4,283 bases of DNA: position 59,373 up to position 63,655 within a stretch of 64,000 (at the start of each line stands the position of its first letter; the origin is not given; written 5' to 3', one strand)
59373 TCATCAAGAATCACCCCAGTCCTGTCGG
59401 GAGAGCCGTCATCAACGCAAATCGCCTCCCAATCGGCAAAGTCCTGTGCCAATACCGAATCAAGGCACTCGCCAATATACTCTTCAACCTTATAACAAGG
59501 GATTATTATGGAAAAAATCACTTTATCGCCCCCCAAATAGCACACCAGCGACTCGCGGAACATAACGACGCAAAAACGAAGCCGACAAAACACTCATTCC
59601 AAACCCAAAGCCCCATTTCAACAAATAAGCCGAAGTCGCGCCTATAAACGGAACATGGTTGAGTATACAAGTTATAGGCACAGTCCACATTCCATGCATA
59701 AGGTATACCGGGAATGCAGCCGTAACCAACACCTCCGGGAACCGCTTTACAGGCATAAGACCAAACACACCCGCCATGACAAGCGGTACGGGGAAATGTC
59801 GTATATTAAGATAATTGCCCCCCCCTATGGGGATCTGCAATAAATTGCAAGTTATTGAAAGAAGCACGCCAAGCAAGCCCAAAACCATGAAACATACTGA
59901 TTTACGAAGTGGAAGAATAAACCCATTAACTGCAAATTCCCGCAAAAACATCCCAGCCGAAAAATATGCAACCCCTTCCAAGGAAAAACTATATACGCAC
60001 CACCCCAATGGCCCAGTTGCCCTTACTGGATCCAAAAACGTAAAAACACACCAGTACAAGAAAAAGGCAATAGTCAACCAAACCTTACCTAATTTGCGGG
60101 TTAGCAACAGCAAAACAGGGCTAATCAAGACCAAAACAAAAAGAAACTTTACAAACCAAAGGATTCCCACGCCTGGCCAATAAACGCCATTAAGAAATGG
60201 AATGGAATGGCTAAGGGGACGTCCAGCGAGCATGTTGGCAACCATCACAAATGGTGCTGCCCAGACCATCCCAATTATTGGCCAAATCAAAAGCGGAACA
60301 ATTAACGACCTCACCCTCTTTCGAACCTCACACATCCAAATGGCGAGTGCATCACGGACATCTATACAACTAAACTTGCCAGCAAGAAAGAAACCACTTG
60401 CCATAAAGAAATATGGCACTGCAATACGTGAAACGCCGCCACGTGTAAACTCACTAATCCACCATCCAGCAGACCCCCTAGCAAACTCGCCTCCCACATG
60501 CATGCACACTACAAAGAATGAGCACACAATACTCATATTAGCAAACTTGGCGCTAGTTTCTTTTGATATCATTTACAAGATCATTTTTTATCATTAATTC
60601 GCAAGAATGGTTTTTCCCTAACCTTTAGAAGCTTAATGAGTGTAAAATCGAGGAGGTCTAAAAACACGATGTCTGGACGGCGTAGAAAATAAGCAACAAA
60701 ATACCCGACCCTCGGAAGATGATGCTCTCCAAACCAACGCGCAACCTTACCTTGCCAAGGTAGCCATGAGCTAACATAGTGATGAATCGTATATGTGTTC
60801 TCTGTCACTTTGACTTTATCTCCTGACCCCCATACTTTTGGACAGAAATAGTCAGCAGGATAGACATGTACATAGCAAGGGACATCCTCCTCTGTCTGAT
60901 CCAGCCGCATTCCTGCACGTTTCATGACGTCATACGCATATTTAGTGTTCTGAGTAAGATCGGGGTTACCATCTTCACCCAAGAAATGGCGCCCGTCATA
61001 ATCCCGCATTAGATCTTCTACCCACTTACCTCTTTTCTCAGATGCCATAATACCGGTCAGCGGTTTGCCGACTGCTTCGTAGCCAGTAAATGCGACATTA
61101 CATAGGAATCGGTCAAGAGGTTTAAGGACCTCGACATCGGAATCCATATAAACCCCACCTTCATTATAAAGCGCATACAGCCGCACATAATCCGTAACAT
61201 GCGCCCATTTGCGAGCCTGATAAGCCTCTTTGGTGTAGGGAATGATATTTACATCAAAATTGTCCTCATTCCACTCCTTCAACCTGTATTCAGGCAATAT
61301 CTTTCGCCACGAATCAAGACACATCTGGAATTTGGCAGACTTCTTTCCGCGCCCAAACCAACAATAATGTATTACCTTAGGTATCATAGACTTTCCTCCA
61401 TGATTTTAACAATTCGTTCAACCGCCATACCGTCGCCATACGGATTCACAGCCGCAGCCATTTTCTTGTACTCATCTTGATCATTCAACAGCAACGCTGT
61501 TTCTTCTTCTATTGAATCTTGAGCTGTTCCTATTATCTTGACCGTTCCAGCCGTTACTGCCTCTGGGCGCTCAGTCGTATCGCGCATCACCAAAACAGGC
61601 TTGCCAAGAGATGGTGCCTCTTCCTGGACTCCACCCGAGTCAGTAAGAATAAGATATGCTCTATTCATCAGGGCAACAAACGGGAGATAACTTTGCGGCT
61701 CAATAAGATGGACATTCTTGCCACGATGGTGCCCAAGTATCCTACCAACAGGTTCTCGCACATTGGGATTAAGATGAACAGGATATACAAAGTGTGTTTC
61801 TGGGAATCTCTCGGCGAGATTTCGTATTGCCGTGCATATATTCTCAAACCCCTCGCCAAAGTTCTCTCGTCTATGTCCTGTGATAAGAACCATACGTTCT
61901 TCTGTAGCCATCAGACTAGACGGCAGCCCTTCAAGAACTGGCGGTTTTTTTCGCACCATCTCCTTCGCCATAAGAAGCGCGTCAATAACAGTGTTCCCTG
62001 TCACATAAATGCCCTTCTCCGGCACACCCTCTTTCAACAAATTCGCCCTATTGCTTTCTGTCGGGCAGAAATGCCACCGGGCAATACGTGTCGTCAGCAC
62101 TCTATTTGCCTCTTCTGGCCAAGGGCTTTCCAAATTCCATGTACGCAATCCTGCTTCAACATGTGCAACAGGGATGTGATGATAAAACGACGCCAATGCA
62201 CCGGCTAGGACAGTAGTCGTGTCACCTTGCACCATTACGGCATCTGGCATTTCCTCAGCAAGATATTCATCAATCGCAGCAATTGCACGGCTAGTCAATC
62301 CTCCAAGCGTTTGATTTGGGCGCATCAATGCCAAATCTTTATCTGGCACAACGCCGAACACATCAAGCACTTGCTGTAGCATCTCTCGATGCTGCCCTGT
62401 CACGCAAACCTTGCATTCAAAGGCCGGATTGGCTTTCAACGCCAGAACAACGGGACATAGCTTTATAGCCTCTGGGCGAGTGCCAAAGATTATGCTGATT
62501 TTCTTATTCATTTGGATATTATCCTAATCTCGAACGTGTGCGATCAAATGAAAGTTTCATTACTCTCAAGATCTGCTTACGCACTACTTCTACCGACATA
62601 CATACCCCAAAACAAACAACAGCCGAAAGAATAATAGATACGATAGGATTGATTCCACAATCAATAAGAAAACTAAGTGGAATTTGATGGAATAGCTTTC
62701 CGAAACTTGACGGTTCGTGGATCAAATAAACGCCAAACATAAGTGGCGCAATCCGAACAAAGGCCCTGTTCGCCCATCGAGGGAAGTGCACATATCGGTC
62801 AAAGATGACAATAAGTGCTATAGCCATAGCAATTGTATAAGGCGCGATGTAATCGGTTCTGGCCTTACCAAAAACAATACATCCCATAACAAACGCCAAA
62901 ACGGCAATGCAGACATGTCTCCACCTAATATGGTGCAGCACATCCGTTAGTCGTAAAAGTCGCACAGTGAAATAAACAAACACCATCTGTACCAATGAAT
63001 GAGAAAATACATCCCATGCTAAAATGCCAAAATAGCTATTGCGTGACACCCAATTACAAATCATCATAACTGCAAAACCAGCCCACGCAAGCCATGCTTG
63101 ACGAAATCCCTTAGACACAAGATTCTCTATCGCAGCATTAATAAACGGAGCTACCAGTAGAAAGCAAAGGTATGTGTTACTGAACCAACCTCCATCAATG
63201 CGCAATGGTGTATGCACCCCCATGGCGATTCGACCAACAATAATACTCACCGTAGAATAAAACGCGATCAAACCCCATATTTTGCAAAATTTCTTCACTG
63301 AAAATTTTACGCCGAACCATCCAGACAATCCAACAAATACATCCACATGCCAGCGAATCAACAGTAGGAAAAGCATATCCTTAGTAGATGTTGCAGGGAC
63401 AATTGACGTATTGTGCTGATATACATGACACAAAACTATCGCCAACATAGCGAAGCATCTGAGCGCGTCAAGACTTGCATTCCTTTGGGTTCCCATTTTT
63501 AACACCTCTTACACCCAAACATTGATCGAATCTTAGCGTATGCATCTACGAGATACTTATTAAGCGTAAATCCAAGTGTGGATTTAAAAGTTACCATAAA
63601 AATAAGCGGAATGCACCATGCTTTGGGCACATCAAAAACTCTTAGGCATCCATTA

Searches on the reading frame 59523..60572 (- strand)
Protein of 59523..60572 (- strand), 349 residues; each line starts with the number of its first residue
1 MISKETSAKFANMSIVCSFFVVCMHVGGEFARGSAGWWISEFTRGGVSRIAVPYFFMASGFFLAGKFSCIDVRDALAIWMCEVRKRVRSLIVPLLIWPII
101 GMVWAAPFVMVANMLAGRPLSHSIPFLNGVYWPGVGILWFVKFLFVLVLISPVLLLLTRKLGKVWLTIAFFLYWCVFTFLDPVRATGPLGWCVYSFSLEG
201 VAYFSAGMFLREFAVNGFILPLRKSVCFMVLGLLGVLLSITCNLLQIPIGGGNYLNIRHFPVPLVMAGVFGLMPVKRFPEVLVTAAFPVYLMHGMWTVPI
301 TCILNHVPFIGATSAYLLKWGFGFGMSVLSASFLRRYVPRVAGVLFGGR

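Call 51: search_protein_families(library=pfam, proteins=[window:59523-60572:-], max_evalue=0.001)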
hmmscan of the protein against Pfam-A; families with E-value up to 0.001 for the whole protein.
window:59523-60572:- (349 aa): 1 family
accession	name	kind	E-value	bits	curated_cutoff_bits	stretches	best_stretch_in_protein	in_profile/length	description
PF01757.29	Acyl_transf_3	-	3e-21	76.3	31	1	15-333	9-323/326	Acyltransferase domain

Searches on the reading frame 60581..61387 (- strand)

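Call 51: search_protein_families(library=pfam, proteins=[window:60581-61387:-], max_evalue=0.001)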
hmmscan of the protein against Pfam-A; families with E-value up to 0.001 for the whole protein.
window:60581-61387:- (268 aa): 3 families
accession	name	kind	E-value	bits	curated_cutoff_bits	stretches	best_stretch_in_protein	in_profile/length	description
PF04488.21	Gly_transf_sug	-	4.2e-14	53.4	23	1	19-95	3-87/93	Glycosyltransferase sugar-binding region containing DXD motif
PF05704.18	Caps_synth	-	8.1e-07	29.1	24.5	1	4-103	48-152/278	Capsular polysaccharide synthesis protein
PF12919.13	TcdA_TcdB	-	9.2e-05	22.3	23.6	0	51-85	160-194/382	TcdA/TcdB catalytic glycosyltransferase domain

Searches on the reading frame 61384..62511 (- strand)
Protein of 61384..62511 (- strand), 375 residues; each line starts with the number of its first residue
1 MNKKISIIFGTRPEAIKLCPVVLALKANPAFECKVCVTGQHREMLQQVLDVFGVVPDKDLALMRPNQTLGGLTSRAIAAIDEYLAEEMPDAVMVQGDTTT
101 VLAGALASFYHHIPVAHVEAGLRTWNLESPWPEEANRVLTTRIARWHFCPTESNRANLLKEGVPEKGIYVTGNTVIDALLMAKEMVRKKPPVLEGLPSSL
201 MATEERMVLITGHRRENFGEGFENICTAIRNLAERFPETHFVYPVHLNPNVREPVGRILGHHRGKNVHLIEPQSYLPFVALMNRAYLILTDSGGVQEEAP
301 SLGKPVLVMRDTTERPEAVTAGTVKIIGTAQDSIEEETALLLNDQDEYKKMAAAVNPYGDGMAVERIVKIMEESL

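Call 51: search_protein_families(library=pfam, proteins=[window:61384-62511:-], max_evalue=0.001)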
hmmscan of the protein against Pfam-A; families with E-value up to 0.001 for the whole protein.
window:61384-62511:- (375 aa): 2 families
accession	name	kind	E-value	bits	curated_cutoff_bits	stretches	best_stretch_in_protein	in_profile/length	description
PF02350.25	Epimerase_2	-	3.9e-124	414.4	30.6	1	24-372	2-347/347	UDP-N-acetylglucosamine 2-epimerase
PF13579.12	Glyco_trans_4_4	-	0.00038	21.3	29.7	1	70-166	53-150/158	Glycosyl transferase 4-like domain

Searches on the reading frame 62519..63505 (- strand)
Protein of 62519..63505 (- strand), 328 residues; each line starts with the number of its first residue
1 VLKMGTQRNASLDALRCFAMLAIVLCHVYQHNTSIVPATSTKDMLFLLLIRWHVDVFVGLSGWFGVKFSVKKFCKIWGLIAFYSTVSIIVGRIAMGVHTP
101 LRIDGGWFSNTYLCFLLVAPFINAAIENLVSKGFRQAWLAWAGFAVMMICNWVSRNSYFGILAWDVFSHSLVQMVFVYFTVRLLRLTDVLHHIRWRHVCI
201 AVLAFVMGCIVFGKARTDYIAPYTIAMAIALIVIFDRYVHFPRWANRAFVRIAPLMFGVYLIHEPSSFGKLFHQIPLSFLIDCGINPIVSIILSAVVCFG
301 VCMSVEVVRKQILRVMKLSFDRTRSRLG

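Call 52: search_protein_families(library=pfam, proteins=[window:62519-63505:-], max_evalue=0.001)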
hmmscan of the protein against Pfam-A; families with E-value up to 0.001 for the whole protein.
window:62519-63505:- (328 aa): 1 family
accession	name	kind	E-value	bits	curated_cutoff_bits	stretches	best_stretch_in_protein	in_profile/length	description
PF01757.29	Acyl_transf_3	-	2.6e-14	53.5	31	1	9-305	1-324/326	Acyltransferase domain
